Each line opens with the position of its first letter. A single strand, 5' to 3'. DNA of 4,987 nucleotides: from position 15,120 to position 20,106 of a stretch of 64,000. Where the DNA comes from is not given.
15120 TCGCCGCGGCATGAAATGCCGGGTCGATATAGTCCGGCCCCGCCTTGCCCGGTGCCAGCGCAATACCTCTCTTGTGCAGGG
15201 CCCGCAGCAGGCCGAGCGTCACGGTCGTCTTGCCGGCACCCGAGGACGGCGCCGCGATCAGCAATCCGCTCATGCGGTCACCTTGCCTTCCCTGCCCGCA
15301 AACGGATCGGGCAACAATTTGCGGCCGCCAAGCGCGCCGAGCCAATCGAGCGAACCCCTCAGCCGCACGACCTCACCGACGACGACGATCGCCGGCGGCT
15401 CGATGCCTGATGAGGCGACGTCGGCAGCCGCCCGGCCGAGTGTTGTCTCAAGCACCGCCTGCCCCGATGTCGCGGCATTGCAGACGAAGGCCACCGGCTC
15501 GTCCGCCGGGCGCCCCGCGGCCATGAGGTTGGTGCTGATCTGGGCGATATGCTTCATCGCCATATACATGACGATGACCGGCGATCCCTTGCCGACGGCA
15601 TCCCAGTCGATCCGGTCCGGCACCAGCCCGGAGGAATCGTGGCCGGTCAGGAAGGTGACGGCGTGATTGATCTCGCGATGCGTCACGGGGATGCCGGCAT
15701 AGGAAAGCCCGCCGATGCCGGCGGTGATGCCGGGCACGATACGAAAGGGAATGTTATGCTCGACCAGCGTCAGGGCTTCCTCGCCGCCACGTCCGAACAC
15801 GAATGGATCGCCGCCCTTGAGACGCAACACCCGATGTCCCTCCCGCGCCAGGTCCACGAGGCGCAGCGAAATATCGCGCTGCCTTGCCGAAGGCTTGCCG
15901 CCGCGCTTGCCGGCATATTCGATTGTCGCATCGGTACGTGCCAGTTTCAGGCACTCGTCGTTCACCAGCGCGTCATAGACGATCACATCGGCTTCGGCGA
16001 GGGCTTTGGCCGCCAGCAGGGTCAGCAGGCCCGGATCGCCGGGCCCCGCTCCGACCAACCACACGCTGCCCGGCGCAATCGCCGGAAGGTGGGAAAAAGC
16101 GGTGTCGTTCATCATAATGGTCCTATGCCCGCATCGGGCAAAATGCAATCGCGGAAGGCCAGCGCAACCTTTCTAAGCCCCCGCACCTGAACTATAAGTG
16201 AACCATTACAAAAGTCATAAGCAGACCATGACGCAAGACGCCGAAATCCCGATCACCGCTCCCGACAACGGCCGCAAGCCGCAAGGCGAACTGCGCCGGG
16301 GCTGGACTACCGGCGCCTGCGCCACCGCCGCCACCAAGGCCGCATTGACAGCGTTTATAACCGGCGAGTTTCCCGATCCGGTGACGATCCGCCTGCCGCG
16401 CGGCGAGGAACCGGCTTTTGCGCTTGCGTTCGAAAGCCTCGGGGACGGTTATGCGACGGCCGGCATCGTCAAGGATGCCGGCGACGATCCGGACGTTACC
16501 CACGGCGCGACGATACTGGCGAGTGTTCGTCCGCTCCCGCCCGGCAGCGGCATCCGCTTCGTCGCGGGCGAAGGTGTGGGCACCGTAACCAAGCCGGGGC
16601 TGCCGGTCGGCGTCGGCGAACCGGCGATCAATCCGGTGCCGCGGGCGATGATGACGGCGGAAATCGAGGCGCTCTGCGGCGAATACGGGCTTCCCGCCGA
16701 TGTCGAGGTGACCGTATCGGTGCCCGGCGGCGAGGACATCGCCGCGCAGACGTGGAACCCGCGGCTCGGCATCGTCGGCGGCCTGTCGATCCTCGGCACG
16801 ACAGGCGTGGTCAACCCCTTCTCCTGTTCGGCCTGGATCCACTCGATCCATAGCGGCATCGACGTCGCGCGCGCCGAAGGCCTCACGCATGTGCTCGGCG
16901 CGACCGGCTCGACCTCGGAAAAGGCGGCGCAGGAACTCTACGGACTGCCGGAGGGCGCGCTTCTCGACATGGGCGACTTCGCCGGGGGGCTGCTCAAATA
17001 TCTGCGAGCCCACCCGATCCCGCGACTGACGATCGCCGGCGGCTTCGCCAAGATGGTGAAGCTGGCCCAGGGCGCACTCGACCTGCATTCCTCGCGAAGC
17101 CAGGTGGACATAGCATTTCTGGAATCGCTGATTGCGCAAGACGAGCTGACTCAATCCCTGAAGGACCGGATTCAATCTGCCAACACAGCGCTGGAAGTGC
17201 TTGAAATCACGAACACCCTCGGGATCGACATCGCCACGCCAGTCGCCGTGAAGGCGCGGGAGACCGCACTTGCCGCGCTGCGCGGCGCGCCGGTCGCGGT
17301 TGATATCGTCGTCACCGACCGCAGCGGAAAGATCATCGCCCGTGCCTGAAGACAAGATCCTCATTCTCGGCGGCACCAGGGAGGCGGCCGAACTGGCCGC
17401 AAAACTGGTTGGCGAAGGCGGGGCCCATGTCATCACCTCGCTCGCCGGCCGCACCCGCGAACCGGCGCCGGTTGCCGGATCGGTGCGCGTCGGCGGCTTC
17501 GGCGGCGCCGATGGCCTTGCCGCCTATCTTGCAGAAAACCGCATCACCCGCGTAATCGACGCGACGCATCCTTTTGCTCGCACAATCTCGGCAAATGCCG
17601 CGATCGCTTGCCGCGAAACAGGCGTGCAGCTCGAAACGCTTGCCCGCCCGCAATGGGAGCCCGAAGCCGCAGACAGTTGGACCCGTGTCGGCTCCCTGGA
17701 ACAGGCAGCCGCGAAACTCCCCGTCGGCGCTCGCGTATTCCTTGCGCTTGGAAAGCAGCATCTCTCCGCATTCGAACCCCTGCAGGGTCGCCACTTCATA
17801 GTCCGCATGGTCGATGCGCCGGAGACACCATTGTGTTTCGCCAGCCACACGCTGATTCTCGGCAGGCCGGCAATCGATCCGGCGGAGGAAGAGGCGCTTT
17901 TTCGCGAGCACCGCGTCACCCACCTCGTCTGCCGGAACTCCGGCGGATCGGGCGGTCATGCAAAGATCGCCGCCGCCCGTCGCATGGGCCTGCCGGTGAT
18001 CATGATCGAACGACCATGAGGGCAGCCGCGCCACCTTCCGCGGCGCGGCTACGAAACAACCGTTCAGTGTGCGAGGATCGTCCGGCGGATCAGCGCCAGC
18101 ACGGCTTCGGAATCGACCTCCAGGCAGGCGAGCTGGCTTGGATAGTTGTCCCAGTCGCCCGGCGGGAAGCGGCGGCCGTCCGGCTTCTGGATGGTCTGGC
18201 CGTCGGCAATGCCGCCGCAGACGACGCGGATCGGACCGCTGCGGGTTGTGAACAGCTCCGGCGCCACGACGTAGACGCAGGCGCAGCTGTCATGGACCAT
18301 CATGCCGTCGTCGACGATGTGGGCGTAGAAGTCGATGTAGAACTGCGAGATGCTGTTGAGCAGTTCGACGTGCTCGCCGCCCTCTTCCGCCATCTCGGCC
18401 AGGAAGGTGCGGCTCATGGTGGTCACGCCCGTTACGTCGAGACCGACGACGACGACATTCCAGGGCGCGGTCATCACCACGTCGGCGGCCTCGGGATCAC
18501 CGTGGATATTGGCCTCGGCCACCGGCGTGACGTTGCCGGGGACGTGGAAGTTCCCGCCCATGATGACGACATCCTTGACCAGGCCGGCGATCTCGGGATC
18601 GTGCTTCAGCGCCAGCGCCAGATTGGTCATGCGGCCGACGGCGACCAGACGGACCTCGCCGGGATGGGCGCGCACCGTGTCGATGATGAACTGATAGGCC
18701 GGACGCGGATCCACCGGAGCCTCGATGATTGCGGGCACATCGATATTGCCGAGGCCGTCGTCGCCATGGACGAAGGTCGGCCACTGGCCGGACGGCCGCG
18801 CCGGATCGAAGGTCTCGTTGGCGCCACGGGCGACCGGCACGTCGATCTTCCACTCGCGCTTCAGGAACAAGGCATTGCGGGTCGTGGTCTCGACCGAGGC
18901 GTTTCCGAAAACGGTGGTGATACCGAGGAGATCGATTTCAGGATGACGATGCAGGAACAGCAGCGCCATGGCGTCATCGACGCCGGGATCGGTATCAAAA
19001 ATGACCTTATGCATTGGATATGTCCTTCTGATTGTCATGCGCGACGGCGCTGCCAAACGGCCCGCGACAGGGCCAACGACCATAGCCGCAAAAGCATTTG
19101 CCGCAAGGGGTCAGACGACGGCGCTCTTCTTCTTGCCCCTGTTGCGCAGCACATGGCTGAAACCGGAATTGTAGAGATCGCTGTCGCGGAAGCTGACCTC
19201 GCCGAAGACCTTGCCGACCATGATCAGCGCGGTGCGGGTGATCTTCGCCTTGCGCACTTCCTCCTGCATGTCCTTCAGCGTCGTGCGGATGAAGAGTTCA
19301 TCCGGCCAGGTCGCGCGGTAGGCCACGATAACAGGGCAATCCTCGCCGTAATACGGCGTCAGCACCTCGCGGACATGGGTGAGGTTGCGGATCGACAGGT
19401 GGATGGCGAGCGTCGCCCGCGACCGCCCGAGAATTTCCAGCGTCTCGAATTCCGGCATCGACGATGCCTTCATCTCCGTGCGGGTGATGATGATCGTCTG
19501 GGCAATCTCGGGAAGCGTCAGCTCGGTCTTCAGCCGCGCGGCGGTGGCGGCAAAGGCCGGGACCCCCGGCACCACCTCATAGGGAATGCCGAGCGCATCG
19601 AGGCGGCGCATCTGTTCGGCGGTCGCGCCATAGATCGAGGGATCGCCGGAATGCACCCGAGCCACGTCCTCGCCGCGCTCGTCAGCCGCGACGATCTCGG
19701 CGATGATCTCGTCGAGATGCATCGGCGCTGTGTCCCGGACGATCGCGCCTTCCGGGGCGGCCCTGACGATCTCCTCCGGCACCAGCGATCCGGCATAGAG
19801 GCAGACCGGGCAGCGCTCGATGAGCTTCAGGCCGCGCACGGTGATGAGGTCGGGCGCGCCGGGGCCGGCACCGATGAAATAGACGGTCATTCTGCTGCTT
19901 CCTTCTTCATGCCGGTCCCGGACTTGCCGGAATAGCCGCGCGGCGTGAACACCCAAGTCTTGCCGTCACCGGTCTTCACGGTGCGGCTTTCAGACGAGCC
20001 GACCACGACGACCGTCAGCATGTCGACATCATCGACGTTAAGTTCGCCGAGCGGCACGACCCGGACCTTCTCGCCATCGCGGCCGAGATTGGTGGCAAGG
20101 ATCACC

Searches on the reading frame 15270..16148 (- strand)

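Call 8: search_protein_families(library=ncbifam, proteins=[window:15270-16148:-], max_evalue=0.00001)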
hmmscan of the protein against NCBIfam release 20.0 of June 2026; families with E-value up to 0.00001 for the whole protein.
window:15270-16148:- (292 aa): 12 families
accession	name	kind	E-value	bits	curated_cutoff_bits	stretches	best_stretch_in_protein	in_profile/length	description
NF007922.1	PRK10637.1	equivalog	4.7e-87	292.8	400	1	26-262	216-450/450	siroheme synthase CysG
TIGR01469.1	cobA_cysG_Cterm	equivalog_domain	4.6e-86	288.5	185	1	27-264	1-237/238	uroporphyrinogen-III C-methyltransferase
NF004790.0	PRK06136.1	subfamily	1.2e-85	287.1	198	1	27-269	4-245/250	uroporphyrinogen-III C-methyltransferase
NF005524.0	PRK07168.1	equivalog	4.3e-60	203.6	603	1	27-278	3-254/474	uroporphyrin-III C-methyltransferase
TIGR01465.1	cobM_cbiF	equivalog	6.7e-36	123.8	259.65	1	29-262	1-228/247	precorrin-4 C(11)-methyltransferase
NF012017.0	PRK15473.1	equivalog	3.6e-29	101.9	408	1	26-260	7-235/257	cobalt-precorrin-4 methyltransferase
TIGR01466.1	cobJ_cbiH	equivalog_domain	9.7e-12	45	246.35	1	30-259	2-222/239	precorrin-3B C(17)-methyltransferase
NF004647.0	PRK05990.1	equivalog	3e-11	43.2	271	0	27-60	6-39/245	precorrin-2 C(20)-methyltransferase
TIGR01467.1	cobI_cbiL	equivalog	1.4e-10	41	163.25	1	30-159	4-145/230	precorrin-2 C(20)-methyltransferase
NF012022.0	PRK15478.1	equivalog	1.8e-10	40.7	425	1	31-241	4-209/241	precorrin-3B C(17)-methyltransferase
NF004423.0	PRK05765.1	equivalog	3.9e-10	39.7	332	1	27-259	3-225/247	precorrin-3B C(17)-methyltransferase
NF004457.0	PRK05787.1-5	equivalog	1.2e-06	27.9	302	1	27-245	28-232/252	cobalt-precorrin-7 (C(5))-methyltransferase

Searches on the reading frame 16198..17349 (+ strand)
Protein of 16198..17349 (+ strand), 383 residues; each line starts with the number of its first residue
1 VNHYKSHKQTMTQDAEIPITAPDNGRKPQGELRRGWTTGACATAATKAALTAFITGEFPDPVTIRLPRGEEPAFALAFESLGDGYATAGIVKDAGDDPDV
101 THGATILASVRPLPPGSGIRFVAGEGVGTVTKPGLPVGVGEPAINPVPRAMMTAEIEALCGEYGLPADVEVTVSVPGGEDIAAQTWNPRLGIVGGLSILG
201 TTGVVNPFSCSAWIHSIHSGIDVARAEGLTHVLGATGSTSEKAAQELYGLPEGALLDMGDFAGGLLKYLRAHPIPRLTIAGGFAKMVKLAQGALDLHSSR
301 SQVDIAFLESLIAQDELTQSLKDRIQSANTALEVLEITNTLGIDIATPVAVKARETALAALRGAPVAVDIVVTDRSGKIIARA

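Call 12: search_protein_families(library=pfam, proteins=[window:16198-17349:+], max_evalue=10)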
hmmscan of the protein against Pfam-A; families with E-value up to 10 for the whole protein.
window:16198-17349:+ (383 aa): 1 family
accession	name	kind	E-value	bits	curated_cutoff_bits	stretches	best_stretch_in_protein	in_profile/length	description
PF01888.22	CbiD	-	1.2e-90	303.7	25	1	32-292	1-254/254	CbiD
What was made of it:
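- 16198..17349 (+): cbiD. PF01888, E=1e-90 (call 12).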

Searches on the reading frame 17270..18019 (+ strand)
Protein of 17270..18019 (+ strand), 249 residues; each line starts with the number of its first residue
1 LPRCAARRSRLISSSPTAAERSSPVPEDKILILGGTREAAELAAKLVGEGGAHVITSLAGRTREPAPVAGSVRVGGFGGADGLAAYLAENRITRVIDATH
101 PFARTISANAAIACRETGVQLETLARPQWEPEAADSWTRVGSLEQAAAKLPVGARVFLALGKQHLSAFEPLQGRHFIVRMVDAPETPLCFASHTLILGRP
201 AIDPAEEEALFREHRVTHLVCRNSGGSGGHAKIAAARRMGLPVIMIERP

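Call 12: search_protein_families(library=pfam, proteins=[window:17270-18019:+], max_evalue=10)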
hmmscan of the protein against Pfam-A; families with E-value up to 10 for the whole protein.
window:17270-18019:+ (249 aa): 3 families
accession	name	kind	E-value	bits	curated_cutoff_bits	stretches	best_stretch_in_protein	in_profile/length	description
PF02571.20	CbiJ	-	1.1e-66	225.2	28.6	1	29-249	1-218/234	Precorrin-6x reductase CbiJ/CobK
PF12738.14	PTCB-BRCT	-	0.036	14.5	22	1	215-246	34-61/63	twin BRCT domain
PF06032.18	S-Me-THD_N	-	0.049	14.1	27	1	209-244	82-117/158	S-Me-THD-like, N-terminal domain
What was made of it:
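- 17270..18019 (+): cbiJ/cobK. PF02571, E=1e-66 (call 12).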

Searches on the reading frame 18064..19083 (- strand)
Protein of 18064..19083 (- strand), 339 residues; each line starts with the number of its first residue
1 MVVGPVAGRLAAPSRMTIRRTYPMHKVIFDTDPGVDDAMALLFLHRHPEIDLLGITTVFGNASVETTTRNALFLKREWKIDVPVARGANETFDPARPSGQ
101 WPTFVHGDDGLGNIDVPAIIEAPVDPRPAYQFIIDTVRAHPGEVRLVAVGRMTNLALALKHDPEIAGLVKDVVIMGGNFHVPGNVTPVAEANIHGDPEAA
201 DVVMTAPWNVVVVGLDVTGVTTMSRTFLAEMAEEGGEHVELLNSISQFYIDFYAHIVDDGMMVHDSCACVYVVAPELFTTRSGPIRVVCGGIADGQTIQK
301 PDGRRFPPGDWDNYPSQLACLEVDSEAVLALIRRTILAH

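Call 8: search_protein_families(library=ncbifam, proteins=[window:18064-19083:-], max_evalue=0.00001)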
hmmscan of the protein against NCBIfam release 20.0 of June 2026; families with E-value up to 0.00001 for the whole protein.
window:18064-19083:- (339 aa): 4 families
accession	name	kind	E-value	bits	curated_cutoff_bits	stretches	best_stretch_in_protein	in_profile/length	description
NF008036.0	PRK10768.1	equivalog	1.9e-60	204.5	382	1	25-300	3-270/304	ribonucleoside hydrolase RihC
NF052221.1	UridNuclsHydUriH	equivalog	4.7e-55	186.9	450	1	26-299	1-275/310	uridine-preferring nucleoside hydrolase UriH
NF007417.0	PRK09955.1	equivalog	7e-48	163.1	459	1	25-287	4-262/313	ribosylpyrimidine nucleosidase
NF007761.0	PRK10443.1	equivalog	1.9e-42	145.4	433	1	25-287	3-263/311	pyrimidine-specific ribonucleoside hydrolase RihA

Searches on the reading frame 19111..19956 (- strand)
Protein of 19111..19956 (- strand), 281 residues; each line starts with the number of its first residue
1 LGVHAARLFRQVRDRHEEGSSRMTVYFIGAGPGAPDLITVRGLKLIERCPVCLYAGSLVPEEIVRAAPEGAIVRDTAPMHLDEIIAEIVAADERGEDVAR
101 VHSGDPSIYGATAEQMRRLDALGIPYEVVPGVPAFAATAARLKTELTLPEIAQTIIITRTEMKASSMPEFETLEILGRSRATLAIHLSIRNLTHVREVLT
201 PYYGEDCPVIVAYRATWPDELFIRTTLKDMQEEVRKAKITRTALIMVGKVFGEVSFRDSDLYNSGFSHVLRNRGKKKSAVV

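Call 8: search_protein_families(library=ncbifam, proteins=[window:19111-19956:-], max_evalue=0.00001)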
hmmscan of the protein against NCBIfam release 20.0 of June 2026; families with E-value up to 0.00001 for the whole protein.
window:19111-19956:- (281 aa): 21 families
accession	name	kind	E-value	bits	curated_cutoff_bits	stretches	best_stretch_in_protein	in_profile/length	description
TIGR01465.1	cobM_cbiF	equivalog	1.5e-95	319.2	259.65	1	25-271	1-247/247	precorrin-4 C(11)-methyltransferase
NF012017.0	PRK15473.1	equivalog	5.6e-67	225.7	408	1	23-272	8-256/257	cobalt-precorrin-4 methyltransferase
NF004790.0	PRK06136.1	subfamily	2.2e-42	145.4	198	1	23-253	4-239/250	uroporphyrinogen-III C-methyltransferase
NF007922.1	PRK10637.1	equivalog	6.9e-41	140.6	400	1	13-251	207-449/450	siroheme synthase CysG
TIGR01469.1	cobA_cysG_Cterm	equivalog_domain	1.6e-39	136.1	185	1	24-251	2-234/238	uroporphyrinogen-III C-methyltransferase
NF005524.0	PRK07168.1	equivalog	4.3e-19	68.4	603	1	25-257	5-238/474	uroporphyrin-III C-methyltransferase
TIGR01467.1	cobI_cbiL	equivalog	2.3e-17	63.2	163.25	1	24-157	2-152/230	precorrin-2 C(20)-methyltransferase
NF004063.0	PRK05576.1-6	equivalog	6.3e-14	51.8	235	1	23-147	1-135/235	cobalt-factor II C(20)-methyltransferase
TIGR01466.1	cobJ_cbiH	equivalog_domain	2.1e-13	50.4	246.35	1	25-146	1-122/239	precorrin-3B C(17)-methyltransferase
NF004062.0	PRK05576.1-5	equivalog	7.1e-13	48.4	194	1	23-173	1-161/219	cobalt-factor II C(20)-methyltransferase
NF004455.0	PRK05787.1-3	equivalog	1.2e-12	47.9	258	1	23-236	1-207/221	cobalt-precorrin-7 (C(5))-methyltransferase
NF004423.0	PRK05765.1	equivalog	9.9e-12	44.9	332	1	23-248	3-224/247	precorrin-3B C(17)-methyltransferase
NF004647.0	PRK05990.1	equivalog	1.1e-11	44.6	271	1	82-217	88-213/245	precorrin-2 C(20)-methyltransferase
NF004061.0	PRK05576.1-4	equivalog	2.9e-10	40.1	265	0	82-160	78-154/237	cobalt-factor II C(20)-methyltransferase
TIGR02467.1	CbiE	equivalog_domain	3.8e-10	39.6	92.9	1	27-233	1-194/204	precorrin-6y C5,15-methyltransferase (decarboxylating) subunit CbiE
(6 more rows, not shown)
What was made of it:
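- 19111..19956 (-): cobM/cbiF. TIGR01465 (call 8).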
